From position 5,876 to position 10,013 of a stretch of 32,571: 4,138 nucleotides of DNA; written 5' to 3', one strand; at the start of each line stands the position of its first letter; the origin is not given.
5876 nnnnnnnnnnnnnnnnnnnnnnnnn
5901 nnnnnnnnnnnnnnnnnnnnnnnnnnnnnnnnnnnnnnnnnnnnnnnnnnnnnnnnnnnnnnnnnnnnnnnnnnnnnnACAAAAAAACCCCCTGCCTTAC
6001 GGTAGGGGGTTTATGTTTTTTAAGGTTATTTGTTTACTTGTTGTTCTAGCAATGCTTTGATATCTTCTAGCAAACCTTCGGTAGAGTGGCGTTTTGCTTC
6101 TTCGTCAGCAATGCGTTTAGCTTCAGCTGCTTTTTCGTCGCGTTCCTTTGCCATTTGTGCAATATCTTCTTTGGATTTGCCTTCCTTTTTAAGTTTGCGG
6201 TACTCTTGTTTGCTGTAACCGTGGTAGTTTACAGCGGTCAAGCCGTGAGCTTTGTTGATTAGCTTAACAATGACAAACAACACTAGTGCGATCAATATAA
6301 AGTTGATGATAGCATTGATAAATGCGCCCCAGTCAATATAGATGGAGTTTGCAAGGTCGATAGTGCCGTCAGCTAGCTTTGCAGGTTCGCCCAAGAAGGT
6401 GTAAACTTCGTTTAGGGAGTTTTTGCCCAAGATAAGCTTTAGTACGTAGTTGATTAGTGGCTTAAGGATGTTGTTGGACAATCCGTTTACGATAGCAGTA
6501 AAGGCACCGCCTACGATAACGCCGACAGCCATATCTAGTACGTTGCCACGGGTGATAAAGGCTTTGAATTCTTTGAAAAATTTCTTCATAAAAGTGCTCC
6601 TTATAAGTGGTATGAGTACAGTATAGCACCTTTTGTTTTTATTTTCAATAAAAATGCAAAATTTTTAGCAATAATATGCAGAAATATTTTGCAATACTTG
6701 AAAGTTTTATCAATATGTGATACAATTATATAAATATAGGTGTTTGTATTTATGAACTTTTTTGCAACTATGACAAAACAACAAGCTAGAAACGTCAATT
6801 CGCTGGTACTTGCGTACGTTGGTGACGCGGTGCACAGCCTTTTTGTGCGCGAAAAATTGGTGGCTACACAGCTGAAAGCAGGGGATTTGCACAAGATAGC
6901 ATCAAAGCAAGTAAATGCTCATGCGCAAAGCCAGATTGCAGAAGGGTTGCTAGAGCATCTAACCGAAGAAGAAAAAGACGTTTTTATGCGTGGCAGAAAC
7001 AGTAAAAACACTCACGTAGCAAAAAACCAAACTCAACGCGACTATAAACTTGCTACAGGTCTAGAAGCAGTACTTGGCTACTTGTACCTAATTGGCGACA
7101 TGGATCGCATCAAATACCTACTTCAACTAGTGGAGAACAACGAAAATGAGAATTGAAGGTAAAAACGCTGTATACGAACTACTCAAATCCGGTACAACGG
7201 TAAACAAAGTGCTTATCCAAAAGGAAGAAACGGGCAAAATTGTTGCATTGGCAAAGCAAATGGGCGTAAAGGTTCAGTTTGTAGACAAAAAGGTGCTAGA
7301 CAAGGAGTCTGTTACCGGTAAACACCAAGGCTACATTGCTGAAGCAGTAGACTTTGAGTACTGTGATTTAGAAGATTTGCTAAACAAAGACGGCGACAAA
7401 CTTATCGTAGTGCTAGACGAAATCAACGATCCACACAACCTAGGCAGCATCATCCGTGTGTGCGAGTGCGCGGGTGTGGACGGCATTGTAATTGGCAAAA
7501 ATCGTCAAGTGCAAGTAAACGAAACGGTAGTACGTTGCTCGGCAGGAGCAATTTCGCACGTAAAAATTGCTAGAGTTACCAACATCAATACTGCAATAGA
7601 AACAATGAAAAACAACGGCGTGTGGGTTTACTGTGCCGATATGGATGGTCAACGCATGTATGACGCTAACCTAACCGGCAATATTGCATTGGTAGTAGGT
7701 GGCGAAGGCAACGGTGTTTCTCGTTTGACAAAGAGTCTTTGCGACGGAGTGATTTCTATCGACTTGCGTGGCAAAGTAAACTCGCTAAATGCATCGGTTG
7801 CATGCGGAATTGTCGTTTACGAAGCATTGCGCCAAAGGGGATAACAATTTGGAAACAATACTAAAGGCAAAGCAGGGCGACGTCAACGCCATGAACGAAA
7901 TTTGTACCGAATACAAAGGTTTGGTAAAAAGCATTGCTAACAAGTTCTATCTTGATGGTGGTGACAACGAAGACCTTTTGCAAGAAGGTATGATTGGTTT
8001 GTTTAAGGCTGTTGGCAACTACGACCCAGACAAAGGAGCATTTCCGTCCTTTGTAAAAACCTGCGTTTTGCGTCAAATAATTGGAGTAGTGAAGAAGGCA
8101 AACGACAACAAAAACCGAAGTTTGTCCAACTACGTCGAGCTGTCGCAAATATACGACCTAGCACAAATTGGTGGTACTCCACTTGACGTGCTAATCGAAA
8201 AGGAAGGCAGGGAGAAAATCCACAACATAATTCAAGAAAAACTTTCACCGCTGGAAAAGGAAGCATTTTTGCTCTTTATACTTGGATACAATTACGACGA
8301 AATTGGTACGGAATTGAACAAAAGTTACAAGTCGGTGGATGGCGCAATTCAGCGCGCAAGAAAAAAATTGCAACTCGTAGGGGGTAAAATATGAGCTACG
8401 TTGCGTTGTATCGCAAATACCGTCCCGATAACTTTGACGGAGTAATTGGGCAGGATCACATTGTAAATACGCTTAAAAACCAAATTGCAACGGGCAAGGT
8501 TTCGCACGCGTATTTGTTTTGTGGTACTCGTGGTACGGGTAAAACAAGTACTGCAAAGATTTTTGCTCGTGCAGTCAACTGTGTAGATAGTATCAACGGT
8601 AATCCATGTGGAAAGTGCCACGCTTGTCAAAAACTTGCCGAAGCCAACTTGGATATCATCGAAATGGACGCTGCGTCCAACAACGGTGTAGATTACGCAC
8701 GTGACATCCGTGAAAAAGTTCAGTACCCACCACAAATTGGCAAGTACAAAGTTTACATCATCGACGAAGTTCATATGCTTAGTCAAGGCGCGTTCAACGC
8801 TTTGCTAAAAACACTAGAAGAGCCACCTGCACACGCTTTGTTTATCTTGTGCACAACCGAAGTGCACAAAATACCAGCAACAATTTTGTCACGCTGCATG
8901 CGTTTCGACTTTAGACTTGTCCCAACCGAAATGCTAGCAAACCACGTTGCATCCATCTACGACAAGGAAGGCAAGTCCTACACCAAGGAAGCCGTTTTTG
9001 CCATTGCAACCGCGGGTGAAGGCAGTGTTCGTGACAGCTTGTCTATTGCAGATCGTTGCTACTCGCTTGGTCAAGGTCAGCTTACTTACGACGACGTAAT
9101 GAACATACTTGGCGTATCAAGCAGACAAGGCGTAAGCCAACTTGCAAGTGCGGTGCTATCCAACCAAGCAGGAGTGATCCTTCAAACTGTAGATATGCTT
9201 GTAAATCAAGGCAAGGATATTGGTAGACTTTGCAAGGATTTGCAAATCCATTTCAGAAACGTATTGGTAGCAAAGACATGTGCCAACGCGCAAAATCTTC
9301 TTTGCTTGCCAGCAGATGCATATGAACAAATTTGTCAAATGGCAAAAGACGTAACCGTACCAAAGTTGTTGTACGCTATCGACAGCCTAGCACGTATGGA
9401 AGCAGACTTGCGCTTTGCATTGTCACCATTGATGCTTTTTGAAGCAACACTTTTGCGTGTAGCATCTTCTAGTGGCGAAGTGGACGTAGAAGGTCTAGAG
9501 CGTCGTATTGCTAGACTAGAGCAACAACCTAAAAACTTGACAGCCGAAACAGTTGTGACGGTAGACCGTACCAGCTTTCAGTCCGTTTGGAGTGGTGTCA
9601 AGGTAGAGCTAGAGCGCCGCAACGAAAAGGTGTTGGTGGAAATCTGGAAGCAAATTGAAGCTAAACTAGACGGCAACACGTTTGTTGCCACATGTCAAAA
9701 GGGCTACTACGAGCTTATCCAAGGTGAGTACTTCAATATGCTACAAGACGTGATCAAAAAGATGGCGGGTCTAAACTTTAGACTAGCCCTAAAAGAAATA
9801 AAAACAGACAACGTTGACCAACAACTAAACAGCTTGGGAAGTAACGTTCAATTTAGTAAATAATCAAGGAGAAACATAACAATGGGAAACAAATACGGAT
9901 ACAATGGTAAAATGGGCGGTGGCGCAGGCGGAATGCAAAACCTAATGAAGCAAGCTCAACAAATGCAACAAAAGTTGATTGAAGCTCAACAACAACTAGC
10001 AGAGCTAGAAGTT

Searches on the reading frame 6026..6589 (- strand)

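Call 83: search_protein_families(library=pfam, proteins=[window:6026-6589:-], max_evalue=0.001)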
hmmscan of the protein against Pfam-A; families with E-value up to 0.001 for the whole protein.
window:6026-6589:- (187 aa): 1 family
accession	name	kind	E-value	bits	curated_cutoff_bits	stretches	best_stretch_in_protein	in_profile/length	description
PF01741.23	MscL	-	1.3e-31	109.9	27.4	1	4-131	1-97/123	Large-conductance mechanosensitive channel, MscL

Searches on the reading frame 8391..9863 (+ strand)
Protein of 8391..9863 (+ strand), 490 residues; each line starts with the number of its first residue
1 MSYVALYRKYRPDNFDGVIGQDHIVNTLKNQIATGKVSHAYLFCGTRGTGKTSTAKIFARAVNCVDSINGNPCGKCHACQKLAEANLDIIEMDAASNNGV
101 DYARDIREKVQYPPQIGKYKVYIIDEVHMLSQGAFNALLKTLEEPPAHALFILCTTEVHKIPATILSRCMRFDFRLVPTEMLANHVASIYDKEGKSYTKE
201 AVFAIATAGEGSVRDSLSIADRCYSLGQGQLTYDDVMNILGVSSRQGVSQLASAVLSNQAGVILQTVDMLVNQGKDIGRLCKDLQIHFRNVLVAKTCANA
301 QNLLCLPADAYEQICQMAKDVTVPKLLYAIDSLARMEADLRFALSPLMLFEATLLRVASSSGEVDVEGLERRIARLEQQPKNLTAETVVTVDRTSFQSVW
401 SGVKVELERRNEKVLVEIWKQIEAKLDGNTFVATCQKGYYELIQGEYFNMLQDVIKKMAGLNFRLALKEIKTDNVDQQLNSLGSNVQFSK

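Call 83: search_protein_families(library=pfam, proteins=[window:8391-9863:+], max_evalue=0.001)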
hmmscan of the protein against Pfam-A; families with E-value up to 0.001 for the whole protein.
window:8391-9863:+ (490 aa): 7 families
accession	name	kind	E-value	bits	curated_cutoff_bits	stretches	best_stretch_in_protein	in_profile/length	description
PF13177.12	DNA_pol3_delta2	-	1.7e-43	148.8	27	1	20-175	1-158/161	DNA polymerase III, delta subunit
PF12169.13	DNA_pol3_gamma3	-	4.2e-14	53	24.4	1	232-362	2-132/143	DNA polymerase III subunits gamma and tau domain III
PF00004.35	AAA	-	9.5e-11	42.7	21.2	1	42-175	2-126/131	ATPase family associated with various cellular activities (AAA)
PF22608.2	DNAX_ATPase_lid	-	1.6e-08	34.7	27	1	183-229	3-49/49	DNA polymerase III clamp loader subunit, ATPase lid domain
PF13401.12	AAA_22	-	2e-05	25.3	27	1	42-148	9-117/130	AAA domain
PF05496.18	RuvB_N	-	0.00015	22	27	0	11-64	2-59/159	Holliday junction DNA helicase RuvB P-loop domain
PF13604.12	AAA_30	-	0.00098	19.3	27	0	42-150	22-120/191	AAA domain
